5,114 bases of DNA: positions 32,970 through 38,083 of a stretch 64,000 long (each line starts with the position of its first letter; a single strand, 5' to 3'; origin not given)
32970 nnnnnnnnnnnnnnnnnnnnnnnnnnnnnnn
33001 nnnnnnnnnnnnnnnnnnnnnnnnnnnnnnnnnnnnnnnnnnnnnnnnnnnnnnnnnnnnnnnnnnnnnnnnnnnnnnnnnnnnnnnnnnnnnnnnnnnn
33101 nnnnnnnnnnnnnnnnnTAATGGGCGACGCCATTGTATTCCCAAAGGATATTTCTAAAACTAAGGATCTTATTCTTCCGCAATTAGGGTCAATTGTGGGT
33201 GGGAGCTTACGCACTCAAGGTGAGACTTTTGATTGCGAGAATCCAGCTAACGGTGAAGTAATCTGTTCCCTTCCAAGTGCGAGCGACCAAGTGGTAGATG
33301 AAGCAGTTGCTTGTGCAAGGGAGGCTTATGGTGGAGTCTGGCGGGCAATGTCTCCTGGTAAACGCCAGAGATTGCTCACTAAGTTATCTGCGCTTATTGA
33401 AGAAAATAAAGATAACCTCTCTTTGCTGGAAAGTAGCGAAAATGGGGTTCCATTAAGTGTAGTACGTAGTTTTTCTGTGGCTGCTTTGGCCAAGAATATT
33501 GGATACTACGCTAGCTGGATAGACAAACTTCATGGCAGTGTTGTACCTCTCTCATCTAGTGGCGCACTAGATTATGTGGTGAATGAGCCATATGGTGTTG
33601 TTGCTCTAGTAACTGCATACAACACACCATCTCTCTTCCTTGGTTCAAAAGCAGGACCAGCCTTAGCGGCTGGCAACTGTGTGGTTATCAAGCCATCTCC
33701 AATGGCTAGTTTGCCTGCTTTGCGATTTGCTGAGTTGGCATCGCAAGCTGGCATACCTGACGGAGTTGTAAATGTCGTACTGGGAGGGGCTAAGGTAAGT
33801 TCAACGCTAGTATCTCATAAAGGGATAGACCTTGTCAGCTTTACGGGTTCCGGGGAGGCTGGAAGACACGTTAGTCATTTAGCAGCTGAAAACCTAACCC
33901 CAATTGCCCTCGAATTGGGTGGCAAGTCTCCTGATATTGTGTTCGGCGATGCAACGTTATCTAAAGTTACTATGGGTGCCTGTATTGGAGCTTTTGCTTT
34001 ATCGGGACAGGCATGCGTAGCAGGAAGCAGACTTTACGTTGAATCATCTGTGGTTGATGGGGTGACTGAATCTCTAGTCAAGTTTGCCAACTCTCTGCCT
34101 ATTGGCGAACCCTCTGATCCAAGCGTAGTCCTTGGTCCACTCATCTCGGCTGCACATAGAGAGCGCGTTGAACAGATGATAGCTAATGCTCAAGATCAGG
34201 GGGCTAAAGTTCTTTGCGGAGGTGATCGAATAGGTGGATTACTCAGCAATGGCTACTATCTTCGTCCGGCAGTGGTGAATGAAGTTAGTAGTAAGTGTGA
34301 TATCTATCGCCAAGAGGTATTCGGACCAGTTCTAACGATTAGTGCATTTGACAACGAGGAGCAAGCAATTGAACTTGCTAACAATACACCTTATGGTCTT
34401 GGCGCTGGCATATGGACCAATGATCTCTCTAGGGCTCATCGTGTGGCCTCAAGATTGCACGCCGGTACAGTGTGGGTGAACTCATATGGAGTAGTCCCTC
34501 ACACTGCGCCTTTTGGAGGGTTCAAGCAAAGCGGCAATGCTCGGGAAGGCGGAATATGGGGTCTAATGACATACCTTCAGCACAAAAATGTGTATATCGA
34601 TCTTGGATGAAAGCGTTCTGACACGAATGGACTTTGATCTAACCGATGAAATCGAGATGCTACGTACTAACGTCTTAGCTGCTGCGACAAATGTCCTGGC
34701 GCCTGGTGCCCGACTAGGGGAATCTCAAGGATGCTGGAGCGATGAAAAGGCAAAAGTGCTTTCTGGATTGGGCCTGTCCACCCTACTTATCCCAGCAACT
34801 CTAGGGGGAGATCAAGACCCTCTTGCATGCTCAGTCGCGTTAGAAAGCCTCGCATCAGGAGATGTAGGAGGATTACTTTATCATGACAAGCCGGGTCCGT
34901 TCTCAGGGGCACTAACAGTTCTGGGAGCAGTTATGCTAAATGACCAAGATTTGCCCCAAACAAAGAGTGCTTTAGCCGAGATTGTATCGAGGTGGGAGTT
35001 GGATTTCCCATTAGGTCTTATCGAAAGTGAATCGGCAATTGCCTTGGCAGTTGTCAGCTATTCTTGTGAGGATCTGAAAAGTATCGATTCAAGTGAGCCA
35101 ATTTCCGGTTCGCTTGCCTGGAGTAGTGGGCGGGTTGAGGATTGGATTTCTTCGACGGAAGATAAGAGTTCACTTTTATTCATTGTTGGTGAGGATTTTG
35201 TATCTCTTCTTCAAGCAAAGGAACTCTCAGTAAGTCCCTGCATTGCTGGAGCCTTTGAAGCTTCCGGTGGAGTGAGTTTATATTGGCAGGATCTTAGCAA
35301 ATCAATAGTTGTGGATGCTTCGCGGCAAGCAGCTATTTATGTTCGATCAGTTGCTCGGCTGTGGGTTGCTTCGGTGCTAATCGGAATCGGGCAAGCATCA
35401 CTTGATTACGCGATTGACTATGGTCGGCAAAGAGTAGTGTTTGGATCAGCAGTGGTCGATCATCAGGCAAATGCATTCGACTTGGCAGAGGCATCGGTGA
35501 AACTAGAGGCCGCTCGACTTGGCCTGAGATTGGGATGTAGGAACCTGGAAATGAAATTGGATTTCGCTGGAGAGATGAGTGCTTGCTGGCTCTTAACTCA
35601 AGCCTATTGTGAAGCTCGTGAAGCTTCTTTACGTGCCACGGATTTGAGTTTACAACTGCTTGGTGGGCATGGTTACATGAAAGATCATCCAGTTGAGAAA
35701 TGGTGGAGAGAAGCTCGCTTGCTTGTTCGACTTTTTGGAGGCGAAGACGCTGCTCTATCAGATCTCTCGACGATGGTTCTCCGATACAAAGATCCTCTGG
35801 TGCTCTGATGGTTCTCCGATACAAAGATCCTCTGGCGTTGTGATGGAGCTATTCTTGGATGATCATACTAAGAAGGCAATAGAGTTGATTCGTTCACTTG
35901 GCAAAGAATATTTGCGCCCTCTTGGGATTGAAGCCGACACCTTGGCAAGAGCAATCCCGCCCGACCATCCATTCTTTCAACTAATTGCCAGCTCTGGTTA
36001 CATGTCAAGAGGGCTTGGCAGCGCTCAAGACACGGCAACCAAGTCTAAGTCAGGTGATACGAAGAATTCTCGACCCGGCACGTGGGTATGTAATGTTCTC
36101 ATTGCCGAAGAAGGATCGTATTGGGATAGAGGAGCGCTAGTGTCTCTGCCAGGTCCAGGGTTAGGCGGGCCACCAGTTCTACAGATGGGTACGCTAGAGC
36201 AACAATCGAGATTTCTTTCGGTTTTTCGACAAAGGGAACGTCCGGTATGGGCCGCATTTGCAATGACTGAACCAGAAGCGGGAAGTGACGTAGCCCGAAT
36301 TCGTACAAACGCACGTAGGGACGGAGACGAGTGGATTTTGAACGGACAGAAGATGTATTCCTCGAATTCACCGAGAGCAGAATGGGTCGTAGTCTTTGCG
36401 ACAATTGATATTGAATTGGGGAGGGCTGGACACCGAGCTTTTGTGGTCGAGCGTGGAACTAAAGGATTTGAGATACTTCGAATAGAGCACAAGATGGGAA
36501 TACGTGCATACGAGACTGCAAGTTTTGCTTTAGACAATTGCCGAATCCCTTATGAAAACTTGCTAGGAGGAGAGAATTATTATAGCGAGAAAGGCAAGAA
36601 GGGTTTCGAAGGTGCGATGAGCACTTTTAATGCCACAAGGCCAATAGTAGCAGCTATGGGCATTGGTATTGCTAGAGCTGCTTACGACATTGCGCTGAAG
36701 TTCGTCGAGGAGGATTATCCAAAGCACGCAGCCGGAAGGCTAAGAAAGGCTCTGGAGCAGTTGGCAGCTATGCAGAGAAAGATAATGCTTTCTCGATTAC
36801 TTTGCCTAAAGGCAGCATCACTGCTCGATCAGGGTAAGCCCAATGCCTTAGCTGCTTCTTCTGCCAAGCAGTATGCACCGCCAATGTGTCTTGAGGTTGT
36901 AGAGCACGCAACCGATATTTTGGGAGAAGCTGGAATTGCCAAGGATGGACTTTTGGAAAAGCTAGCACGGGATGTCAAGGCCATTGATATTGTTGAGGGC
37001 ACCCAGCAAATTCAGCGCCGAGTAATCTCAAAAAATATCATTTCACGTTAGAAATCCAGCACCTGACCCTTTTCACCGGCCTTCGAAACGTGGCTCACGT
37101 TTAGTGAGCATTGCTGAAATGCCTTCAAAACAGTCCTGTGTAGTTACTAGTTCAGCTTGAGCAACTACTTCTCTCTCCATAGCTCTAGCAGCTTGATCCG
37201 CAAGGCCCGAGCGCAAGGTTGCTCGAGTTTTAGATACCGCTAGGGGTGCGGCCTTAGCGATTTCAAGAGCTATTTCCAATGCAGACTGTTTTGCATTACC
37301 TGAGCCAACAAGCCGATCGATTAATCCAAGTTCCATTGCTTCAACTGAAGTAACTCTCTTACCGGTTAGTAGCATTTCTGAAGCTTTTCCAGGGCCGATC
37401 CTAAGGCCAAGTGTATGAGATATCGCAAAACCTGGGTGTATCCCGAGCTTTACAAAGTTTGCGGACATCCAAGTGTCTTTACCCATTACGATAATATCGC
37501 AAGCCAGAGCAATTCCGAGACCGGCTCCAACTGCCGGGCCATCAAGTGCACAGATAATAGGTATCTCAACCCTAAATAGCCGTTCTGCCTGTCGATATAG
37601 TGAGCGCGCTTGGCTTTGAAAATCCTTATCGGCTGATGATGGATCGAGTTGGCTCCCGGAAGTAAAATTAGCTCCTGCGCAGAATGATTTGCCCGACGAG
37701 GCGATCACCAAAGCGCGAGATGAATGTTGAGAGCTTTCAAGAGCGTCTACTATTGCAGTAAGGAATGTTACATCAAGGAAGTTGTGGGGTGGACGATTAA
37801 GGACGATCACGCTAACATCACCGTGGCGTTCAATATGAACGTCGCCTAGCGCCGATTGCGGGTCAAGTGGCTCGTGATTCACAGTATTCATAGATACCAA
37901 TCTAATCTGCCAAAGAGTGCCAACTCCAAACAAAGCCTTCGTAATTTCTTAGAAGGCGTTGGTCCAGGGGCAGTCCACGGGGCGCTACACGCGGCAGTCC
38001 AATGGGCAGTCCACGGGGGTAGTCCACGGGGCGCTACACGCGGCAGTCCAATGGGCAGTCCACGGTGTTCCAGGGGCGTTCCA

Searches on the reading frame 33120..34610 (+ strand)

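Call 34: search_protein_families(library=pfam, proteins=[window:33120-34610:+], max_evalue=0.00001)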
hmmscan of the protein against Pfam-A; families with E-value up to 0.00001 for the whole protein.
window:33120-34610:+ (496 aa): 1 family
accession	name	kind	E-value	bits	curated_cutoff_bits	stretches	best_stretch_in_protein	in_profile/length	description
PF00171.27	Aldedh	-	1.3e-155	518.9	23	1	33-491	5-461/461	Aldehyde dehydrogenase family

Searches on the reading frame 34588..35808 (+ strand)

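Call 34: search_protein_families(library=pfam, proteins=[window:34588-35808:+], max_evalue=0.00001)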
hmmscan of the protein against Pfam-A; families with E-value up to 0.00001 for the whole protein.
window:34588-35808:+ (406 aa): 2 families
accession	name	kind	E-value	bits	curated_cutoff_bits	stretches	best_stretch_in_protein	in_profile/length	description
PF00441.29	Acyl-CoA_dh_1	-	1.1e-17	65.1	22.4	1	255-387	13-138/150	Acyl-CoA dehydrogenase, C-terminal domain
PF08028.16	Acyl-CoA_dh_2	-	1.7e-12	48.2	22.7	1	258-378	1-125/134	Acyl-CoA dehydrogenase, C-terminal domain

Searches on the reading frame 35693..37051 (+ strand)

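Call 34: search_protein_families(library=pfam, proteins=[window:35693-37051:+], max_evalue=0.00001)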
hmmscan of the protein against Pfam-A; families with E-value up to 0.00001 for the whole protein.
window:35693-37051:+ (452 aa): 3 families
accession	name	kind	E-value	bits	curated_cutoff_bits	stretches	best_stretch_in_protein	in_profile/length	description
PF00441.29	Acyl-CoA_dh_1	-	5.6e-31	108.2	22.4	1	303-449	2-149/150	Acyl-CoA dehydrogenase, C-terminal domain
PF02770.24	Acyl-CoA_dh_M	-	8.5e-24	84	33.3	1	188-283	1-97/97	Acyl-CoA dehydrogenase, middle domain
PF08028.16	Acyl-CoA_dh_2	-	5.1e-08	33.7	22.7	1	319-435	3-130/134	Acyl-CoA dehydrogenase, C-terminal domain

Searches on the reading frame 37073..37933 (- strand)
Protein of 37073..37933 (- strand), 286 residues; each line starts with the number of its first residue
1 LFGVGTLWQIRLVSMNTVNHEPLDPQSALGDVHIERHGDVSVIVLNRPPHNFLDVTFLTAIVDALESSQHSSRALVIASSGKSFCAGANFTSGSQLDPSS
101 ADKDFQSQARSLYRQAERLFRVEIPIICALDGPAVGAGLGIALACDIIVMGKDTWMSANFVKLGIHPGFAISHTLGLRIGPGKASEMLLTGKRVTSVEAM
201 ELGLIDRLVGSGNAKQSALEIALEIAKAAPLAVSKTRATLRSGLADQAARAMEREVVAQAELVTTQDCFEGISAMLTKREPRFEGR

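Call 34: search_protein_families(library=pfam, proteins=[window:37073-37933:-], max_evalue=0.00001)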
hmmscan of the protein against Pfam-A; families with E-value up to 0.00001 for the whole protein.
window:37073-37933:- (286 aa): 2 families
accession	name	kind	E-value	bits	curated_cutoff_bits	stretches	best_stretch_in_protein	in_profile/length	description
PF00378.25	ECH_1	-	4.3e-45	154.5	27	1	37-285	3-250/251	Enoyl-CoA hydratase/isomerase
PF16113.10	ECH_2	-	3.1e-26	93.1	27.2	1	41-215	2-178/335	Enoyl-CoA hydratase/isomerase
